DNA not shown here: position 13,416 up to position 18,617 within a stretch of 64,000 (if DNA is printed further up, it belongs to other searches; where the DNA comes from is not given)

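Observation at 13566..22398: Five-gene operon: YbjN/YjfI-like, PspA/IM30, YqiJ/NfeD, flotillin and a 1633-aa protein with one MoxR/dynein-like AAA+ module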

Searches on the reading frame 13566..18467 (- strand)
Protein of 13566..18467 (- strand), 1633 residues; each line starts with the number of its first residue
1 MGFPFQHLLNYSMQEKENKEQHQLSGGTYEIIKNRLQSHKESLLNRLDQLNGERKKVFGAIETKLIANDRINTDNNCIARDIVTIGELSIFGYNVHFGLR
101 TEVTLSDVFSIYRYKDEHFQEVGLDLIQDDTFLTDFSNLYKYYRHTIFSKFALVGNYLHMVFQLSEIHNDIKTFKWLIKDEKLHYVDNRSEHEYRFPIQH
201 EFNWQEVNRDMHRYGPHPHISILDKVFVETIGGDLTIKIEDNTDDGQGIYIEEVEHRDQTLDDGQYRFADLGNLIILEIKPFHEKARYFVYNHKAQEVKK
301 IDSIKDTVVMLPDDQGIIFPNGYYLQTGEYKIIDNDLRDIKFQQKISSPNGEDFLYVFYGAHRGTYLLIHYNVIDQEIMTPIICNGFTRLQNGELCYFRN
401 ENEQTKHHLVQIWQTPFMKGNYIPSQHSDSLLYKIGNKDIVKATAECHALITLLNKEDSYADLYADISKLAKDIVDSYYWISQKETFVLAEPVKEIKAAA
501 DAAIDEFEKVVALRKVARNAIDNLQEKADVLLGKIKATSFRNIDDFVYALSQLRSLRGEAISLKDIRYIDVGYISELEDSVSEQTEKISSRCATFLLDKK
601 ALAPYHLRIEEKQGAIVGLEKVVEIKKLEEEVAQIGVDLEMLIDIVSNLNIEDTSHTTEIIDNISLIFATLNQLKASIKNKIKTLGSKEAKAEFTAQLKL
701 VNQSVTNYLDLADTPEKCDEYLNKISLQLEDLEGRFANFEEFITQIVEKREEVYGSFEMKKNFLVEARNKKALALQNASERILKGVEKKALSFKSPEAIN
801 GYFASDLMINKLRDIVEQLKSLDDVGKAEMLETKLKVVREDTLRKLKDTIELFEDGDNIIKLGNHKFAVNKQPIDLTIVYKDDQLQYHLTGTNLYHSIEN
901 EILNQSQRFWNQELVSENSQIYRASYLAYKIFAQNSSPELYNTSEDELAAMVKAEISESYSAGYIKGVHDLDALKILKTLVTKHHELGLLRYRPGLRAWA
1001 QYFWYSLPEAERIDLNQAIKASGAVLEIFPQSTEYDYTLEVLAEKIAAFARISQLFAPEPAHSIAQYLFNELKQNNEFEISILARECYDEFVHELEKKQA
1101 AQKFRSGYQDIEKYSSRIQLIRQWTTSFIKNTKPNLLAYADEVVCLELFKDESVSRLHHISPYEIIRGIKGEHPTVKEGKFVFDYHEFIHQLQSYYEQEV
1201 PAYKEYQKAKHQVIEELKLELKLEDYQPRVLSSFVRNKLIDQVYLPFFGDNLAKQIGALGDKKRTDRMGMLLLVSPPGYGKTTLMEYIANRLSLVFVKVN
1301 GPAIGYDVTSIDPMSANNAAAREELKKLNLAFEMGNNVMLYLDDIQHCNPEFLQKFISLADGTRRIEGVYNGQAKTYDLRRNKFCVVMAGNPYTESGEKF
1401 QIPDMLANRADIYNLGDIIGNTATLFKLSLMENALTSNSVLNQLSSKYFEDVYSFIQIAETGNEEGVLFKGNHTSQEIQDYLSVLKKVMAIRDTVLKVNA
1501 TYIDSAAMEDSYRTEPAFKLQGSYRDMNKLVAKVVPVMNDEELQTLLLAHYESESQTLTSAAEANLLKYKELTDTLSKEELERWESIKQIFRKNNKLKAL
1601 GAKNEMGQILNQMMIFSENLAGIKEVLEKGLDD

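Call 4: search_protein_families(library=pfam, proteins=[window:13566-18467:-], max_evalue=0.01)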
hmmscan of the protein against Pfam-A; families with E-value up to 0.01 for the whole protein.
window:13566-18467:- (1633 aa): 6 families
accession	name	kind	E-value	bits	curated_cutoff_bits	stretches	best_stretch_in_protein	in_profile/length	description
PF12458.13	DUF3686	-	4.8e-179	596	25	1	43-479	2-448/448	ATPase involved in DNA repair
PF25472.1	DUF7902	-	4.5e-24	84.9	26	1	600-683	1-84/85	Domain of unknown function (DUF7902)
PF07728.20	AAA_5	-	6.6e-08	33.1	22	1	1271-1396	2-127/139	AAA domain (dynein-related subfamily)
PF00004.35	AAA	-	2.3e-06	28.5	21.2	1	1271-1391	1-109/131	ATPase family associated with various cellular activities (AAA)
PF05496.18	RuvB_N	-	0.00014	22.1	27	1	1260-1305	25-70/159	Holliday junction DNA helicase RuvB P-loop domain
PF13401.12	AAA_22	-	0.00017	22.4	27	1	1268-1362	5-110/130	AAA domain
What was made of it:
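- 13566..18467 (-): Gene 5: soluble giant AAA+ ATPase, 1633 aa from the first ATG. The likely true start is Met13 at 18431. Pfam hits (call 4).
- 16419..16670 (-): DUF7902 (aa 600-683), inside the long helical/coiled-coil middle region. PF25472, E=4.5e-24 (call 4).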

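Call 5: search_protein_families(library=ncbifam, proteins=[window:13566-18467:-], max_evalue=0.01)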
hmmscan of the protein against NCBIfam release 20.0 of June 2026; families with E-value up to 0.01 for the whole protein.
window:13566-18467:- (1633 aa): 4 families
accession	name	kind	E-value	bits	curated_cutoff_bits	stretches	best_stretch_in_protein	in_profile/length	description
NF000868.0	PRK00080.1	equivalog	7.1e-05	21.9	282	1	1261-1304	44-87/330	Holliday junction branch migration DNA helicase RuvB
TIGR00635.1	ruvB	equivalog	0.00025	20.2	299.05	1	1261-1304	23-66/305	Holliday junction branch migration DNA helicase RuvB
NF009883.0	PRK13341.1-4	equivalog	0.00035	18.6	668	1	1264-1304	51-91/729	AAA family ATPase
TIGR01243.1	CDC48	subfamily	0.00091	17.6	802.65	1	1271-1304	215-248/733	CDC48 family AAA ATPase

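Call 16: search_protein_families(library=padloc, proteins=[window:13566-18467:-], max_evalue=0.01)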
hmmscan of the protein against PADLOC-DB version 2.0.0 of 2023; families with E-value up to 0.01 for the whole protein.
window:13566-18467:- (1633 aa): 1 family
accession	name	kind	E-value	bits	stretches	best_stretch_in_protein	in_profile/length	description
PDLC04232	IetA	-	0.00019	18.9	1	1271-1299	119-147/330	-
